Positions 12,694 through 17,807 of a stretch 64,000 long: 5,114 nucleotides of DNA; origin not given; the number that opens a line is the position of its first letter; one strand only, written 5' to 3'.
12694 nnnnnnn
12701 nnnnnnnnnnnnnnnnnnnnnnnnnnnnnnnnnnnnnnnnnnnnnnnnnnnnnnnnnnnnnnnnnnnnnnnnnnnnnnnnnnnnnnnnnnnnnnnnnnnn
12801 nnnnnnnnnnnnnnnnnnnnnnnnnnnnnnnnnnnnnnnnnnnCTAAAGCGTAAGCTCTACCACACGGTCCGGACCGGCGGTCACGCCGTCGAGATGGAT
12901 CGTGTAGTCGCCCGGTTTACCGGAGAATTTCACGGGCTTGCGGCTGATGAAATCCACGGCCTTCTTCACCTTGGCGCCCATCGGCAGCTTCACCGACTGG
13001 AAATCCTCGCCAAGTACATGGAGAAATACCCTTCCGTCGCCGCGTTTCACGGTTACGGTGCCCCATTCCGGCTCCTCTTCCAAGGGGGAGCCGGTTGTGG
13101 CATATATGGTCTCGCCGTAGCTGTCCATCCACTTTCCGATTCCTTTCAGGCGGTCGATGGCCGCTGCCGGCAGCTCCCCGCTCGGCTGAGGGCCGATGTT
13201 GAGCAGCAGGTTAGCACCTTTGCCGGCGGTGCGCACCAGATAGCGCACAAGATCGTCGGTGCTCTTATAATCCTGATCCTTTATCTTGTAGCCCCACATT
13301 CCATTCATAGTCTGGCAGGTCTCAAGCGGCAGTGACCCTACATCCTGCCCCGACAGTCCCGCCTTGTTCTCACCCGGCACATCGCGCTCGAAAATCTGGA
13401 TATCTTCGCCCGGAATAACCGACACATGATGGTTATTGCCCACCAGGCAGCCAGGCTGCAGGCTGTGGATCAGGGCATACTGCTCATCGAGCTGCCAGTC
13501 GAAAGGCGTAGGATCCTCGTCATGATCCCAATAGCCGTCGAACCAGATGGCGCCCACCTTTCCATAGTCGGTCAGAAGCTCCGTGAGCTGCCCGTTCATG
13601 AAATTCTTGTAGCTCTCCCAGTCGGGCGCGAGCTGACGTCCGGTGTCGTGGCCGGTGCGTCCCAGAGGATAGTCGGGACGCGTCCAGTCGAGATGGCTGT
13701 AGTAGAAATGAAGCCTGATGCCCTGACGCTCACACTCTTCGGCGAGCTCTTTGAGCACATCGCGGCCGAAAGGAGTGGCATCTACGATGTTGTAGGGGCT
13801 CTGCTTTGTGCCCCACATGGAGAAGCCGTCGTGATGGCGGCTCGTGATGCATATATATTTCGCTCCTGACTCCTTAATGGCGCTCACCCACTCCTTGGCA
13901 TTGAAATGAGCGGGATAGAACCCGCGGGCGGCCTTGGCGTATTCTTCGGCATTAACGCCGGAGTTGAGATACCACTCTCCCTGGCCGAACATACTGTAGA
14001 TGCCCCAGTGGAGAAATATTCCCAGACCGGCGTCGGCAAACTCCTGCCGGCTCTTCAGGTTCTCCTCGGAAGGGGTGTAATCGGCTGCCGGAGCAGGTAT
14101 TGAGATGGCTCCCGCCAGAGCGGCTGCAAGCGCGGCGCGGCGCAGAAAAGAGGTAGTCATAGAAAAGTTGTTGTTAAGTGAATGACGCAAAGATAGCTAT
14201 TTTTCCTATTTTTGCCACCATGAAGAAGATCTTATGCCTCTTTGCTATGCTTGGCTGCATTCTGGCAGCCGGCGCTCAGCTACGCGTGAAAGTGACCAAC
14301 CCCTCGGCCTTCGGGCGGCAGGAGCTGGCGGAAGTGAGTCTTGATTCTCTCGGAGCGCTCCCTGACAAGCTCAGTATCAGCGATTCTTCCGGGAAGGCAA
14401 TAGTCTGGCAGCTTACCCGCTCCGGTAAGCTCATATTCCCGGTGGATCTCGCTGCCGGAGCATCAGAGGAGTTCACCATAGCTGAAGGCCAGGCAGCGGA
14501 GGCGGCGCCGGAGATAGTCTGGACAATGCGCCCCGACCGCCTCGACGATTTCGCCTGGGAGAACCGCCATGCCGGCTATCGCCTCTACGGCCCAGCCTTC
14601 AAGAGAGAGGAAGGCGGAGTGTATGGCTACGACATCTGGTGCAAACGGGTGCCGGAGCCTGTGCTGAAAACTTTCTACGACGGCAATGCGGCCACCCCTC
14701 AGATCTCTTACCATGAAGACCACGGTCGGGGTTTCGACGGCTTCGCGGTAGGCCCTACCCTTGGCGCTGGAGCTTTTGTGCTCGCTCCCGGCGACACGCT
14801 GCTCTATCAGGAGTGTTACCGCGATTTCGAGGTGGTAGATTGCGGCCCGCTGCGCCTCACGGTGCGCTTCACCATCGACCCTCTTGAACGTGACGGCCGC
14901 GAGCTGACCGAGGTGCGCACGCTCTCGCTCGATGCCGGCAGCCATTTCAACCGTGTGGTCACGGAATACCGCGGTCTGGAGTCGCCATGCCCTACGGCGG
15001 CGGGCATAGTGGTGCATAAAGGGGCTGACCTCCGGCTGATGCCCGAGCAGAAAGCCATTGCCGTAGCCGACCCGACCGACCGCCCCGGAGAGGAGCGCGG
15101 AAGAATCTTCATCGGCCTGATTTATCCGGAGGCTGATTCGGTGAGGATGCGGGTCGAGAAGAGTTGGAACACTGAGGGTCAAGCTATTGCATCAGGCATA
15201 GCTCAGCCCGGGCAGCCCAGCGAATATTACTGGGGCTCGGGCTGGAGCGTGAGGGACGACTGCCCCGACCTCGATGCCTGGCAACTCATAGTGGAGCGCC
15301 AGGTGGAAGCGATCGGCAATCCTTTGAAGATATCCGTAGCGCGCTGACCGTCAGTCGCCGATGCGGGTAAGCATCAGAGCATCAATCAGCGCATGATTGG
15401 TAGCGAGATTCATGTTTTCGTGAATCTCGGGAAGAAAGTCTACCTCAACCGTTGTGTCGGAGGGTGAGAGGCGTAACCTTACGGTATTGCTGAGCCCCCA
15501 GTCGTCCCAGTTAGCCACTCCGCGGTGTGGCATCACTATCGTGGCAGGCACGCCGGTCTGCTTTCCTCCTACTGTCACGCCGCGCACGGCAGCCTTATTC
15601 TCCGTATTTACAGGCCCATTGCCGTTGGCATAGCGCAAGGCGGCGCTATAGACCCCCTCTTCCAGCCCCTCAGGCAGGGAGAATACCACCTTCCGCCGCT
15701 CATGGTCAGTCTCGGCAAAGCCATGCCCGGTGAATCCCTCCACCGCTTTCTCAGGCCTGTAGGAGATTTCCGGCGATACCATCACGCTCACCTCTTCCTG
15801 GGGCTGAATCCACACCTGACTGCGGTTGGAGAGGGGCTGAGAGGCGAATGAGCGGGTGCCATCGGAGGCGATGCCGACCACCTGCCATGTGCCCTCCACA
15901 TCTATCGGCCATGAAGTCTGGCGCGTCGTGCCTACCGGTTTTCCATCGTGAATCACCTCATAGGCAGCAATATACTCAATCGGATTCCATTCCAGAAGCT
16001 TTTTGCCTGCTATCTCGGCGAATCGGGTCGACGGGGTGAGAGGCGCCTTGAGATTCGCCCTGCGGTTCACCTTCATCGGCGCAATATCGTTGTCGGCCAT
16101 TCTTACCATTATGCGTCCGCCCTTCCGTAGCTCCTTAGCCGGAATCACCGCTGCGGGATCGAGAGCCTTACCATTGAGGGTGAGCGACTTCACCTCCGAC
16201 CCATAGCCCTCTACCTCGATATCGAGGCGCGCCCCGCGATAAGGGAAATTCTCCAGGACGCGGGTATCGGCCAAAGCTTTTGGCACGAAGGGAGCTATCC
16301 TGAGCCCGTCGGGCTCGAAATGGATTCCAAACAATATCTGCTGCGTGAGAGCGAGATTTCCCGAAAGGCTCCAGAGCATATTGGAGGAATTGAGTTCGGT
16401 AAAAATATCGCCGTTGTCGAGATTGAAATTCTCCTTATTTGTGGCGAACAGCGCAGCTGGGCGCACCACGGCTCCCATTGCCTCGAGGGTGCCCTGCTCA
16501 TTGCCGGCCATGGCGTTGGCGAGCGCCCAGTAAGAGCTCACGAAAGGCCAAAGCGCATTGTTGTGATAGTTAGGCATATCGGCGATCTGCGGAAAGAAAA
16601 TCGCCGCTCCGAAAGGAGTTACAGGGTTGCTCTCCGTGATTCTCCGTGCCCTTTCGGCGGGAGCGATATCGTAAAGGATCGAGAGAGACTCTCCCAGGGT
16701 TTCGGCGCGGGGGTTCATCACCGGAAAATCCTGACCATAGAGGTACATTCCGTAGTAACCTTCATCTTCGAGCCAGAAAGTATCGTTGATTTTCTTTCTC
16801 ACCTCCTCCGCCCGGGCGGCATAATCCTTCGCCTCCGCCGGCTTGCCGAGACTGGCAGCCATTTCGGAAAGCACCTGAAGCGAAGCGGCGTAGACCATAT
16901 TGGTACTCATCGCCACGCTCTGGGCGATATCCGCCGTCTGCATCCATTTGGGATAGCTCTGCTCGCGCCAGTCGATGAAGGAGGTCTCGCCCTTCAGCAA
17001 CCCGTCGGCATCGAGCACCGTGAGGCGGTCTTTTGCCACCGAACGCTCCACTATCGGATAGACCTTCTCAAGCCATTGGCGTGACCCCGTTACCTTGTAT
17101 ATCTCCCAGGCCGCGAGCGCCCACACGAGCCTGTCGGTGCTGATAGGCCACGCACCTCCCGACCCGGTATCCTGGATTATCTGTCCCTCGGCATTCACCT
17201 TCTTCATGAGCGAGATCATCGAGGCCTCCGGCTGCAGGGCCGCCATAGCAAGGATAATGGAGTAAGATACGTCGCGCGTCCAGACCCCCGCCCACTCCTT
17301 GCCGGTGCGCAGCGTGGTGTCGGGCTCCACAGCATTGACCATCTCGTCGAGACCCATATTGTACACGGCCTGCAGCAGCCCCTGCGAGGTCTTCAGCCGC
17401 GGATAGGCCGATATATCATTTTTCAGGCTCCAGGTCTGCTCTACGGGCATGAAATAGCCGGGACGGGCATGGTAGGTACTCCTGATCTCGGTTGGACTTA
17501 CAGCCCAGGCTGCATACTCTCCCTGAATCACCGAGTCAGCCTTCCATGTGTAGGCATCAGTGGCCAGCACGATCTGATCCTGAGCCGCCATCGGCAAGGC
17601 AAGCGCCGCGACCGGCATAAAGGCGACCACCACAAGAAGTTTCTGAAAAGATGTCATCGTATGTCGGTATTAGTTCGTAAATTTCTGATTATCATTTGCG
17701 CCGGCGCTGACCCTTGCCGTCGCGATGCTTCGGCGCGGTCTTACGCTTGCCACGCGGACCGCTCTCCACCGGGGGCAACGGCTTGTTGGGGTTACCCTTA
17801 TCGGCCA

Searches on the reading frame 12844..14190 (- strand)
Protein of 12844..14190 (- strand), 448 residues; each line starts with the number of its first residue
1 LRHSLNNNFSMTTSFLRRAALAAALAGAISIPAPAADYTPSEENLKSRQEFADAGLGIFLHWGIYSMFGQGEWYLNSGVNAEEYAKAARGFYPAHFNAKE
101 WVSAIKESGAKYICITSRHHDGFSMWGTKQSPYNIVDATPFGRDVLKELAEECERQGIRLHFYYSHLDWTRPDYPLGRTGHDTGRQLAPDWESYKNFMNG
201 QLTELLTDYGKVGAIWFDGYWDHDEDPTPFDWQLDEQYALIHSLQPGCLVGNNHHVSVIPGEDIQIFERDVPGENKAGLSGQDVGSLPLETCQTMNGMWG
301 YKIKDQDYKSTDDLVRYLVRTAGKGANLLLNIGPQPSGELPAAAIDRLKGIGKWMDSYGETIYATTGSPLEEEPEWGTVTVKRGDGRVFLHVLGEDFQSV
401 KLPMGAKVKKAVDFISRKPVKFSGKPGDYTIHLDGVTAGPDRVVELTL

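Call 11: search_protein_families(library=pfam, proteins=[window:12844-14190:-], max_evalue=0.01)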
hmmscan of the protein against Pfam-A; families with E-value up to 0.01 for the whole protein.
window:12844-14190:- (448 aa): 2 families
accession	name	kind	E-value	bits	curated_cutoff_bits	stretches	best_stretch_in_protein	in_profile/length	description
PF01120.23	Alpha_L_fucos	-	1.7e-104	350.4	25.2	1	35-360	11-345/345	Alpha-L-fucosidase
PF14871.12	GHL6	-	1.8e-05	25.4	35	1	97-170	1-69/132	Hypothetical glycosyl hydrolase 6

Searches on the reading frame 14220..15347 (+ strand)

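Call 47: search_protein_families(library=pfam, proteins=[window:14220-15347:+], max_evalue=1e-8)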
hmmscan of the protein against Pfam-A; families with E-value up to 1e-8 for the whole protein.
window:14220-15347:+ (375 aa): 1 family
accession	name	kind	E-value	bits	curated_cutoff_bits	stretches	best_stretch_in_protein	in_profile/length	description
PF16153.10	DUF4861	-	2.4e-67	228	22.3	1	25-371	1-380/380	Domain of unknown function (DUF4861)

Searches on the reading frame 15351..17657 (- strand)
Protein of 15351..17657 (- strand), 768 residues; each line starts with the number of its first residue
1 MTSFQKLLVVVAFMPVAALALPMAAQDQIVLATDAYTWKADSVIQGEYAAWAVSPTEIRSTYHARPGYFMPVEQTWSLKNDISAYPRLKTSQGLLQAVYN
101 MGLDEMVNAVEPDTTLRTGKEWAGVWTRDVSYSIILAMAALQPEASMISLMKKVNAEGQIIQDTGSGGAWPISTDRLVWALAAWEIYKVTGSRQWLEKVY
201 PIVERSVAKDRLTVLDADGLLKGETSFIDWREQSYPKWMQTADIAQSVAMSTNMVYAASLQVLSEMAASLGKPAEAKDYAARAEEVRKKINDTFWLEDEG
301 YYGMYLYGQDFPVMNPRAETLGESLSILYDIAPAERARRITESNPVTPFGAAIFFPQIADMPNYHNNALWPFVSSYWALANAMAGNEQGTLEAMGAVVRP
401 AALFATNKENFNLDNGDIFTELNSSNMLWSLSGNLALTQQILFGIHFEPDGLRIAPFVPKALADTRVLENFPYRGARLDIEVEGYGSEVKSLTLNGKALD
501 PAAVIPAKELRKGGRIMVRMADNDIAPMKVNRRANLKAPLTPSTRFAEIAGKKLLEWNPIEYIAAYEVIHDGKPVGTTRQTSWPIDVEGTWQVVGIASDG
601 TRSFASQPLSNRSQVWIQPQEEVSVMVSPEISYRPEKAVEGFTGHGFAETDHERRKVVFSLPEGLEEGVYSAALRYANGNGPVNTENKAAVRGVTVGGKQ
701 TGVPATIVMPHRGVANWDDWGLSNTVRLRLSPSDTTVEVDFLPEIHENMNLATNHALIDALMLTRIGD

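Call 47: search_protein_families(library=pfam, proteins=[window:15351-17657:-], max_evalue=1e-8)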
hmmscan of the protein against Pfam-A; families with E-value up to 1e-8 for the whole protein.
window:15351-17657:- (768 aa): 2 families
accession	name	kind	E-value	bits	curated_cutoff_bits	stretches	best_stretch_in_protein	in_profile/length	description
PF17389.8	Bac_rhamnosid6H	-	1.5e-14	54.5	24.5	1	178-302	102-220/339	Bacterial alpha-L-rhamnosidase 6 hairpin glycosidase domain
PF22422.2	MGH1-like_GH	-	4.1e-09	36.9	27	0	177-338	68-258/356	Mannosylglycerate hydrolase MGH1-like glycoside hydrolase domain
